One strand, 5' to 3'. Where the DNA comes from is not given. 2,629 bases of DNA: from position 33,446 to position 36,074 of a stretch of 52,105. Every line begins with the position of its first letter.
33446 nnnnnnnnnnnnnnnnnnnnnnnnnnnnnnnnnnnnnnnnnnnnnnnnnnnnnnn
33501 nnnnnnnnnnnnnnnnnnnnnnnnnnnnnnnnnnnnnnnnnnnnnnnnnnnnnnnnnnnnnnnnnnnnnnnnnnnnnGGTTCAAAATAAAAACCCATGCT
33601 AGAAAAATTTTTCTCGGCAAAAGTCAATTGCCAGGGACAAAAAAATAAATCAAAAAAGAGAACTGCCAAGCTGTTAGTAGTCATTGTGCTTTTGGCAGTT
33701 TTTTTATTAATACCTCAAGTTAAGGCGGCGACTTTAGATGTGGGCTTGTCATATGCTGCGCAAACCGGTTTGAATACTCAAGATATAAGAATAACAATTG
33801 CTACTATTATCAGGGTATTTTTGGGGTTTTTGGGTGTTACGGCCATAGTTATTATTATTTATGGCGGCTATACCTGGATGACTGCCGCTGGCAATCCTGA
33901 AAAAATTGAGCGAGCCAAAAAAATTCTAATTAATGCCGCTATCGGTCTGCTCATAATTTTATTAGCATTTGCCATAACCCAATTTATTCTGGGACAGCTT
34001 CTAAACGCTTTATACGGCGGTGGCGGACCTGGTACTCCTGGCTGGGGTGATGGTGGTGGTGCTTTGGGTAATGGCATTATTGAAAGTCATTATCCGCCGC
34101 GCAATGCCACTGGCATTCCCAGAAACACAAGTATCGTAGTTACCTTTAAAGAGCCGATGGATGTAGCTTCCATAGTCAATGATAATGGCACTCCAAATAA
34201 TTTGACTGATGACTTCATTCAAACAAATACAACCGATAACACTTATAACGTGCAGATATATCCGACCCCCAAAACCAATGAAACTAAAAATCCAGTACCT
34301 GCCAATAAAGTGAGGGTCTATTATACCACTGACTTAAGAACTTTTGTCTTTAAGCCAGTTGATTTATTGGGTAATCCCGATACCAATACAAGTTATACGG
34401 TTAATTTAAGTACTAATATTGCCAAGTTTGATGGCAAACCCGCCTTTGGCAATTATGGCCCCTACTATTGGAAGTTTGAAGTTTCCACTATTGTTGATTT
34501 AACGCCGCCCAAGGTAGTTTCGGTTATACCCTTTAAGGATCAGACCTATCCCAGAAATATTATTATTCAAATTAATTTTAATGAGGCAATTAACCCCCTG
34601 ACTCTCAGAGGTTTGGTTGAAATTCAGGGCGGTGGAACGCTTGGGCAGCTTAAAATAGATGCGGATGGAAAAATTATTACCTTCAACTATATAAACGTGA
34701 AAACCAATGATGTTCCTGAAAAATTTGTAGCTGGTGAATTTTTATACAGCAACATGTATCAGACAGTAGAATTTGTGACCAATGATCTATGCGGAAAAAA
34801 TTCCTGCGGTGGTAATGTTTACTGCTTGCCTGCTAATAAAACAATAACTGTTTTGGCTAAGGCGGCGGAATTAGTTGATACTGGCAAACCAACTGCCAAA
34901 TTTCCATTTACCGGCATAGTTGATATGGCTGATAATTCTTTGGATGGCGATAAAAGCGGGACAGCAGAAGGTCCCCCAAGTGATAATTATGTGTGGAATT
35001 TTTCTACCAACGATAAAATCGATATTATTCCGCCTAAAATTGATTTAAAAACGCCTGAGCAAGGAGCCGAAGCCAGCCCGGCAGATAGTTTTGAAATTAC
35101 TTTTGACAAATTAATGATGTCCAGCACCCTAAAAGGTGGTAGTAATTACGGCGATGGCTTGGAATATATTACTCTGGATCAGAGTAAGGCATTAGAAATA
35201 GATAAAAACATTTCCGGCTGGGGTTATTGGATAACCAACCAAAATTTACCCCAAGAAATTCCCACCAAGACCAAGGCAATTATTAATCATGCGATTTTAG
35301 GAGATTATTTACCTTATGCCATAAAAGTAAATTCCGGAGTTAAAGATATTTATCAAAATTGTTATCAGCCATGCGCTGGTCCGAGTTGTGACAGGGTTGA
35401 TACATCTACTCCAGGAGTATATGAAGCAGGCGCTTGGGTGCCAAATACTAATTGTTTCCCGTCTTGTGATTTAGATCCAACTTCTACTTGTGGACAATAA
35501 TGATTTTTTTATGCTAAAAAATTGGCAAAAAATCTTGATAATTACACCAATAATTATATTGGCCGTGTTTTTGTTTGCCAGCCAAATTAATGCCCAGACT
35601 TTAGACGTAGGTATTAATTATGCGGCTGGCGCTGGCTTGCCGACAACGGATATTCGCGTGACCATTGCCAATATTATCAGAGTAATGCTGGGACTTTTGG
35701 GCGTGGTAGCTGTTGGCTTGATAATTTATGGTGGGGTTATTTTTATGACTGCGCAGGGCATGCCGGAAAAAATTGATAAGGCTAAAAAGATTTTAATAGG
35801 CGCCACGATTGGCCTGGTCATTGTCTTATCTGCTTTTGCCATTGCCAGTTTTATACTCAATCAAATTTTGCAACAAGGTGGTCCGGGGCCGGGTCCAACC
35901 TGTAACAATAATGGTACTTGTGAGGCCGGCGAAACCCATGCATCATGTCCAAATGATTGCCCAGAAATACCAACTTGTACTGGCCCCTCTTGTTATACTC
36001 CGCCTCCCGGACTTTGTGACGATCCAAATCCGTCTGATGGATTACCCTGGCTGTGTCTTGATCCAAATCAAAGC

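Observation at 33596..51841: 18.2-kb operon of three giant secreted proteins, two anchored by VirB2/TrbC-like 'pilin' modules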

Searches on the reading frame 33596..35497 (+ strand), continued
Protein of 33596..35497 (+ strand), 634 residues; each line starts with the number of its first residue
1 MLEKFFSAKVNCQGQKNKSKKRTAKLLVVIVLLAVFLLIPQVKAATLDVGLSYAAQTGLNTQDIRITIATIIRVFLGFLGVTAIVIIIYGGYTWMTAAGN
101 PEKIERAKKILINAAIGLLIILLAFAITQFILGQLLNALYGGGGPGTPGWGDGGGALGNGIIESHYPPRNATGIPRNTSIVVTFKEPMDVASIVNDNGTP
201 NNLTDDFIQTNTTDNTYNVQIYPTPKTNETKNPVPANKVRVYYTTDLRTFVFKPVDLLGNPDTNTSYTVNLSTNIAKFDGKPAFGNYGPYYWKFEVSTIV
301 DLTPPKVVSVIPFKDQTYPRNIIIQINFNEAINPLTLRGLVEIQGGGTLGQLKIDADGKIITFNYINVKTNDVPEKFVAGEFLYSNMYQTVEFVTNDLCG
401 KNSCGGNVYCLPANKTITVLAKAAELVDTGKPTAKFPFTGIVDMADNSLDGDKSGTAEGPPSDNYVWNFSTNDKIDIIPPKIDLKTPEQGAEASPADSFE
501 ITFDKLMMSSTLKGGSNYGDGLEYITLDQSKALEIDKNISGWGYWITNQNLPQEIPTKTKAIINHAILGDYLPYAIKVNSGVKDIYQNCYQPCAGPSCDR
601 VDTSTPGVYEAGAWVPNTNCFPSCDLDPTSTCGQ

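Call 64: find_related_loci(query=A3, collection=genome_contigs, flank=10000)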
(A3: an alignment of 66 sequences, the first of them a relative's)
Query A3 (634 aa) in genome_contigs; peptide patterns used: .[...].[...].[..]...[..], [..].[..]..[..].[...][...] (x = any residue, [..] = any of these).
591 stretches matched a pattern; 408 encode a relative of the query (tblastn E <= 1e-3); the best 80 are kept; 79 distinct loci.
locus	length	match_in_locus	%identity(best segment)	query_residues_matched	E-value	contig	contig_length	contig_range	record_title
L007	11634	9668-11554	57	13-626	0e+0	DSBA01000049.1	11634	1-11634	MAG TPA_asm: Candidatus Uhrbacteria bacterium isolate SpSt-1161 Ga0129302_1003071, whole genome shotgun sequence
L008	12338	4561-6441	51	11-626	0e+0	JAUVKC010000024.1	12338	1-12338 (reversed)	MAG: Candidatus Buchananbacteria bacterium isolate CSMAG_470 CSMAG_470_k127_4990017_length_12338_cov_18.8704, whole geno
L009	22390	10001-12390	51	26-627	0e+0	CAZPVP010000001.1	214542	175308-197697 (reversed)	MAG TPA_asm: uncultured Gammaproteobacteria bacterium isolate SRP141376_co1_289 genome assembly, contig: NODE_80_length_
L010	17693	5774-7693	49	1-630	1e-169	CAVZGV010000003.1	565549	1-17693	MAG: Candidatus Falkowbacteria bacterium isolate MFD04716.bin.1.162 genome assembly, contig: contig_23783, whole genome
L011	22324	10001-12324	55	1-626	0e+0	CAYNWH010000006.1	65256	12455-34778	MAG TPA_asm: uncultured Gammaproteobacteria bacterium isolate SRP214966_co1_418 genome assembly, contig: NODE_470_length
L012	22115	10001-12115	47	1-626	1e-161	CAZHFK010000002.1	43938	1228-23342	MAG TPA_asm: uncultured Gammaproteobacteria bacterium isolate SRP141376_co1_395 genome assembly, contig: NODE_2081_lengt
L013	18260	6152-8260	46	1-626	3e-160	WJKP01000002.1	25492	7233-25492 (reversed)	MAG: Candidatus Buchananbacteria bacterium isolate Bin_492 k141_104264, whole genome shotgun sequence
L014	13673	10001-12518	44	1-629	5e-155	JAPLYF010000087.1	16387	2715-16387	MAG: Candidatus Parcubacteria bacterium isolate LacPavin_0920_SED4_MAG_37_11 LacPavin_0920_SED4_scaffold_2766943, whole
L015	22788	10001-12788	43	12-598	5e-130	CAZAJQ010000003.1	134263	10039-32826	MAG TPA_asm: uncultured Gammaproteobacteria bacterium isolate binchicken_co38_603 genome assembly, contig: NODE_339_leng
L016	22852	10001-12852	41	3-601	2e-127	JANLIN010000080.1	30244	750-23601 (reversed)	MAG: Candidatus Komeilibacteria bacterium isolate S40-16 k99_516889, whole genome shotgun sequence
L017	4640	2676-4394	44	52-598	9e-128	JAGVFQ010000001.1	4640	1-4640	MAG: Patescibacteria group bacterium isolate DeMMO2_29 c_000000031868, whole genome shotgun sequence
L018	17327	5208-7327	42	17-598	8e-124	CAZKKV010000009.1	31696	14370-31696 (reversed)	MAG TPA_asm: uncultured Gammaproteobacteria bacterium isolate SRP178699_co2_502 genome assembly, contig: NODE_667_length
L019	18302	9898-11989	42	17-598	3e-123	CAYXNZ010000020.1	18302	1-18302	MAG TPA_asm: uncultured Gammaproteobacteria bacterium isolate binchicken_co181_167 genome assembly, contig: NODE_4962_le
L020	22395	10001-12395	39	1-626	3e-119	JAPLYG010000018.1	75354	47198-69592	MAG: Candidatus Parcubacteria bacterium isolate LacPavin_0920_SED5_MAG_38_14 LacPavin_0920_SED5_scaffold_223756, whole g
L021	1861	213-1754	42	27-595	9e-127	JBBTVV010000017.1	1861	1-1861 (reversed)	MAG: Patescibacteria group bacterium isolate H43-bin112_1 H43_bin112_1_000000000017, whole genome shotgun sequence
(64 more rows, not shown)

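Call 81: predict_structure(alignment_id=A3)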
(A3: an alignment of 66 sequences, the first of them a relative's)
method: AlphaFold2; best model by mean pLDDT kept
length: 634 residues; sequences in the alignment: 66
mean_pLDDT: 84.0   pTM: 0.74
mean pLDDT of the five models: 84.0, 81.7, 81.6, 81.1, 80.3
residues with pLDDT >= 90: 353; 70-90: 160; 50-70: 68; < 50: 53
segments of 3 or more residues with pLDDT < 50: 1-4, 6-19, 42-56, 58-60, 140-153
pLDDT, mean of each block of 10 residues (from residue 1): 43 43 71 68 42 47 69 82 88 88 89 89 82 64 40 63 93 97 97 95 94 87 91 94 97 97 96 95 88 95 97 97 98 97 97 97 98 94 97 97 88 98 97 97 98 96 98 93 87 86 96 91 87 55 86 84 86 86 95 61 72 61 57 49
secondary structure, 60 per line:
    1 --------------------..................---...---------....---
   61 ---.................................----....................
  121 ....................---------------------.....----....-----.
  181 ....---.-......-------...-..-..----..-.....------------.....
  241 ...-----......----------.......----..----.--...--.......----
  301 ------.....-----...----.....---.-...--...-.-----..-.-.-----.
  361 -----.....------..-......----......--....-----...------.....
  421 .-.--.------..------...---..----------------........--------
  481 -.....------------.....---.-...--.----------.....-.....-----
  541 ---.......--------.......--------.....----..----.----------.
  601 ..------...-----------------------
elements in order: H21-38 H54-57 H64-96 H101-140 E162-166 E171-174 E180-184 H190-193 E219-223 E239-243 E249-254 E265-271 E290-296 E307-311 E317-319 E324-328 E339-341 E366-370 E380-385 E390-395 E398-401 E407-409 E416-421 E441-443 E465-472 E482-486 E499-503 E525-529 H531-535 E544-550 E559-565 E574-578 E600-602 E609-611

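Call 84: fold_search(model_id=the predicted structure, library=pdb)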
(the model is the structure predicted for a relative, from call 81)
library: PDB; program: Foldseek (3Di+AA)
matches with E <= 10: 553; with E <= 0.001: 45
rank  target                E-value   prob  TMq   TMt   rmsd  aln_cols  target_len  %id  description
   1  4uj6                  3.6e-09  1.00  0.15  0.14  28.1       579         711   12  Structure of surface layer protein SbsC, domains 1-6 (released 2016-04-27)
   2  5erp_A                9.3e-07  0.99  0.11  0.15  30.3       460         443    9  Crystal structure of human Desmocollin-2 ectodomain fragment EC2-5 (released 2016-06-15)
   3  5wy8_A                1.6e-06  0.99  0.13  0.24  22.5       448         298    7  Crystal structure of PTP delta Ig1-Ig3 in complex with IL1RAPL1 Ig1-Ig3 (released 2017-11-22)
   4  6eet_A                1.1e-05  0.60  0.11  0.13  30.2       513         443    9  Crystal structure of mouse Protocadherin-15 EC9-MAD12 (released 2019-08-21)
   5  3dmk_B                1.3e-05  0.33  0.08  0.07  27.1       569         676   10  Crystal structure of Down Syndrome Cell Adhesion Molecule (DSCAM) isoform 1.30.30, N-terminal eight Ig domains (released 2008-10-07)
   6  9g93_G                1.6e-05  0.96  0.11  0.22  20.2       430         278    9  CryoET structure of the in vitro grown Bacillus anthracis Sap S-layer (released 2024-12-18)
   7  4yfd_A                3.2e-05  0.75  0.13  0.16  33.5       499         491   11  Crystal structure PTP delta Ig1-Fn2 in complex with IL-1RAcP (released 2015-05-06)
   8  4ofy_D                3.5e-05  0.90  0.12  0.17  30.5       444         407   10  Crystal Structure of the Complex of SYG-1 D1-D2 and SYG-2 D1-D4 (released 2014-02-19)
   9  1ya5_A                3.7e-05  1.00  0.12  0.32  19.2       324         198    7  Crystal structure of the titin domains z1z2 in complex with telethonin (released 2005-12-20)
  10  9g93_J                4.1e-05  0.92  0.11  0.22  20.6       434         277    9  CryoET structure of the in vitro grown Bacillus anthracis Sap S-layer (released 2024-12-18)
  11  6zr7_AAA              4.1e-05  0.84  0.11  0.19  28.1       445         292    9  X-ray structure of human Dscam Ig7-Ig9 (released 2020-12-30)
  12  3b43                  5.4e-05  0.94  0.12  0.13  28.7       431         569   10  I-band fragment I65-I70 from titin (released 2008-01-22)
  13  2f8v_C                6.4e-05  0.98  0.11  0.29  20.1       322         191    8  Structure of full length telethonin in complex with the N-terminus of titin (released 2006-06-27)
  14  6sdb_E                1.0e-04  0.97  0.11  0.29  17.9       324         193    8  Chimeric titin Z1Z2 functionalized with a KLER exogenous peptide from decorin (released 2019-09-18)
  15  8rw9_F                1.2e-04  0.99  0.11  0.32  15.7       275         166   12  Domains 1 and 2 of Bacillus anthracis Sap S-layer in complex with Nb694 (released 2024-11-20)
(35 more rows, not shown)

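Call 95: search_protein_families(library=pfam, alignment_id=A6, max_evalue=0.001)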
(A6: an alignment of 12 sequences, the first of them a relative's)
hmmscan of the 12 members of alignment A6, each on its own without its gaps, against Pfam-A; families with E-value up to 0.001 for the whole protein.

A. member 1, P0334 (3280 aa): 4 families
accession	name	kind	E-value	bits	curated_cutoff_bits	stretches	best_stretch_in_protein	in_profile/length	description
PF01833.30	TIG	-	5.3e-30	103.7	20.9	2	700-795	1-83/84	IPT/TIG domain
PF13385.13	Laminin_G_3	-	1.1e-17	65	27.6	1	2174-2337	6-150/151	Concanavalin A-like lectin/glucanases superfamily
PF13205.12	Big_5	-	3.3e-09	37.9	23.6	0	972-1093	11-103/105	Bacterial Ig-like domain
PF18895.5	T4SS_pilin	-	1.5e-08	35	26.6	1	48-115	5-71/71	Type IV secretion system pilin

B. families by the number of members that match (of 12 scanned): 11 families
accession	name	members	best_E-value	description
PF01833.30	TIG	12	1.3e-43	IPT/TIG domain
PF18895.5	T4SS_pilin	12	1.7e-09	Type IV secretion system pilin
PF13385.13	Laminin_G_3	10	1.3e-51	Concanavalin A-like lectin/glucanases superfamily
PF13205.12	Big_5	10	3.2e-19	Bacterial Ig-like domain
PF02973.23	Sialidase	7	2.6e-09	Sialidase, N-terminal domain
PF17957.7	Big_7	2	4.1e-09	Bacterial Ig domain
PF06439.18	3keto-disac_hyd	2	5.8e-05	3-keto-disaccharide hydrolase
PF00041.27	fn3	1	2.8e-15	Fibronectin type III domain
PF11617.13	Cu-binding_MopE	1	3.2e-13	Putative metal-binding motif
PF16656.11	Pur_ac_phosph_N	1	1.5e-10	Purple acid Phosphatase, N-terminal domain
PF02210.31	Laminin_G_2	1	2.9e-06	Laminin G domain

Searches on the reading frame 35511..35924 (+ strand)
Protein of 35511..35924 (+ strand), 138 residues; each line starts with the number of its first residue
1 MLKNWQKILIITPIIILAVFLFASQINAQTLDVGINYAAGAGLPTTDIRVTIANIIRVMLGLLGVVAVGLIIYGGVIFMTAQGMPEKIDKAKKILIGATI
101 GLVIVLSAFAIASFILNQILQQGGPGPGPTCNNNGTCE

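Call 7: search_protein_families(library=pfam, proteins=[window:35511-35924:+], max_evalue=10)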
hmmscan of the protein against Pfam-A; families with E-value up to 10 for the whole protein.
seq(138 aa): 4 families
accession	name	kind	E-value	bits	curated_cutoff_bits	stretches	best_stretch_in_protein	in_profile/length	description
PF18895.5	T4SS_pilin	-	3.6e-10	40.2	26.6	1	48-115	5-71/71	Type IV secretion system pilin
PF02118.27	Srg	-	0.00014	22.1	22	1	3-118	118-234/275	Srg family chemoreceptor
PF06664.17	WLS-like_TM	-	0.013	15.3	28.3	1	5-114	111-211/247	Wntless-like, transmembrane domain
PF08426.15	ICE2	-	2.1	7.8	25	1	63-113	156-206/405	ICE2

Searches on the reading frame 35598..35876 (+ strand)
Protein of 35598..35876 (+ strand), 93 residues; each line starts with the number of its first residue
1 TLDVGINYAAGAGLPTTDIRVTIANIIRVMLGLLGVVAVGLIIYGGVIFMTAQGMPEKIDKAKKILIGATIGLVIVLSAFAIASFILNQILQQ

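Call 67: search_dna_similar(query=window:35598-35876:+, collection=plasmids, mode=protein, max_evalue=1, max_rows=25)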
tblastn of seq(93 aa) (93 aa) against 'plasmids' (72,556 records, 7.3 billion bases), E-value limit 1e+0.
Records with a match: 4; places in all: 4; records where one place covers at least 80% of the query: 0.
Best place of each record, by identity: <60% 4.
By first word of the organism name: Paraclostridium 3; Pontibacillus 1.
By predicted mobility (MOB-suite, as given by PLSDB): mobilizable 3; non-mobilizable 1.
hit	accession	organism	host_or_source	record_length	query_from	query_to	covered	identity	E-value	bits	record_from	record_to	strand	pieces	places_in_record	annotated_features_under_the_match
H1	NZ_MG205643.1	Paraclostridium sordellii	Equine disease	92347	49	90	45%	47.6%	2e-1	37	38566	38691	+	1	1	hypothetical protein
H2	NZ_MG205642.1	Paraclostridium sordellii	-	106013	49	90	45%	47.6%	2e-1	37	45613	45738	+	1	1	hypothetical protein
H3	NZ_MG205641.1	Paraclostridium sordellii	-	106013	49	90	45%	47.6%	2e-1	37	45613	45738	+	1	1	hypothetical protein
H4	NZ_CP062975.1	Pontibacillus sp. ALD_SL1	mangrove mud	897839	49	88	43%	42.5%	7e-2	38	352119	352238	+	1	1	Mbov_0395 family pilin-like conjugal transfer protein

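Call 69: get_annotated_region(hit=H4, flank=9000)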
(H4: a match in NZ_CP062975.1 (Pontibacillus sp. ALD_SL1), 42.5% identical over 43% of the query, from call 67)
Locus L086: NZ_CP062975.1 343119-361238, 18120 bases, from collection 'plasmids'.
description: Pontibacillus sp. ALD_SL1 plasmid unnamed, complete sequence
organism: Pontibacillus sp. ALD_SL1 (NCBI taxid 2777185)
taxonomy: Bacteria; Bacillota; Bacilli; Bacillales; Bacillaceae; Pontibacillus; Pontibacillus sp. ALD SL1
host: -; source: mangrove mud; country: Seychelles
typing (MOB-suite, as given by PLSDB): non-mobilizable
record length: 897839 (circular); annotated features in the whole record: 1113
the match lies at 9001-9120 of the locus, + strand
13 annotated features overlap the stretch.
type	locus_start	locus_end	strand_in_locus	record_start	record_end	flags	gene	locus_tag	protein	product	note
CDS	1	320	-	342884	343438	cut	-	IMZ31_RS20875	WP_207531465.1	hypothetical protein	-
CDS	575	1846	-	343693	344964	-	-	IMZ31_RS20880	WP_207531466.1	hypothetical protein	-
CDS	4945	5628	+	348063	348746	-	-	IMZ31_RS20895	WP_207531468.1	chemotaxis protein CheW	GO:0006935 - chemotaxis [Evidence IEA]; GO:0007165 - signal transduction [Evidence IEA]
CDS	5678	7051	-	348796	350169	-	-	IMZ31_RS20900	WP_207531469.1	hypothetical protein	-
CDS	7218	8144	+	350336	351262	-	-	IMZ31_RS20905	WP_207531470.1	hypothetical protein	-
CDS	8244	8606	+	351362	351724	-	-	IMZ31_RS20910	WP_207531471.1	hypothetical protein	-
CDS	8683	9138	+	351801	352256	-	-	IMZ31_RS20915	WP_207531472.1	Mbov_0395 family pilin-like conjugal transfer protein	-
CDS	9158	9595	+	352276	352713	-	-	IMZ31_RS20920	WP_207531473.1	hypothetical protein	-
CDS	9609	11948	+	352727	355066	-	-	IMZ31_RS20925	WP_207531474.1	hypothetical protein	-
CDS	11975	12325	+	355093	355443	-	-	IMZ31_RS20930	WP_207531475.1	hypothetical protein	-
CDS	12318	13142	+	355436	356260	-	-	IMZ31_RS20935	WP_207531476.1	hypothetical protein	-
CDS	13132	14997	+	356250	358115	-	-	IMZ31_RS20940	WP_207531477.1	VirB4-like conjugal transfer ATPase, CD1110 family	-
CDS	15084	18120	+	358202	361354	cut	-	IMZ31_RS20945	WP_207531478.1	peptidoglycan DD-metalloendopeptidase family protein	-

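Call 70: get_annotated_region(hit=H1, flank=9000)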
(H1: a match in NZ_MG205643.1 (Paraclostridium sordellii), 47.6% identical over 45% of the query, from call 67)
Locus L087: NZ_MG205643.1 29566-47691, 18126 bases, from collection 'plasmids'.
description: Paraclostridium sordellii strain S0804018 plasmid pCS1-5, complete sequence
organism: Paraclostridium sordellii (NCBI taxid 1505)
taxonomy: Bacteria; Bacillota; Clostridia; Peptostreptococcales; Peptostreptococcaceae; Paraclostridium; Paraclostridium sordellii
host: -; source: Equine disease; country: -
typing (MOB-suite, as given by PLSDB): mobilizable; replicon rep_cluster_466; relaxase MOBP
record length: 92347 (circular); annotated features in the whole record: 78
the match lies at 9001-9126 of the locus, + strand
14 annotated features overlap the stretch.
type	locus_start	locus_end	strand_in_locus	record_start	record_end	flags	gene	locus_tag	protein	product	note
CDS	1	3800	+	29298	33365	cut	-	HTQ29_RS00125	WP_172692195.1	SpaA isopeptide-forming pilin-related protein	-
CDS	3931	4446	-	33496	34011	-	-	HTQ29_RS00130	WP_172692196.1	hypothetical protein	-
CDS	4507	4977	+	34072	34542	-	-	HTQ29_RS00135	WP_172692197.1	hypothetical protein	-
CDS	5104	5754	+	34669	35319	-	-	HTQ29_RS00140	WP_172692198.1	hypothetical protein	-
CDS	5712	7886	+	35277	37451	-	-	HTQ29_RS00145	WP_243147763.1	DNA topoisomerase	GO:0006265 - DNA topological change [Evidence IEA]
CDS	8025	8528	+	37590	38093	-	mobL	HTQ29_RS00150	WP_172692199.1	relaxase MobL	-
CDS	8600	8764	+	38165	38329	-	-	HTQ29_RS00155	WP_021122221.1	hypothetical protein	-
CDS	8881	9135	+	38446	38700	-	-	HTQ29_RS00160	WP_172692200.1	hypothetical protein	-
CDS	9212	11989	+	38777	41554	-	-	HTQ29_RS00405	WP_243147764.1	VirD4-like conjugal transfer protein, CD1115 family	-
CDS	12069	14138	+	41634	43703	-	-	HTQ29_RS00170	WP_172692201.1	pLS20_p028 family conjugation system transmembrane protein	-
CDS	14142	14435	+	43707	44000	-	-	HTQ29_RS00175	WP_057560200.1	DUF5592 family protein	-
CDS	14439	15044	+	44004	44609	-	-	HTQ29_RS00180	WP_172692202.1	hypothetical protein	-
CDS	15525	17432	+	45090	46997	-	-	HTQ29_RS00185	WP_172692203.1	DUF87 domain-containing protein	-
CDS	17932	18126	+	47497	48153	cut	-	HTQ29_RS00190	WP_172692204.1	hypothetical protein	-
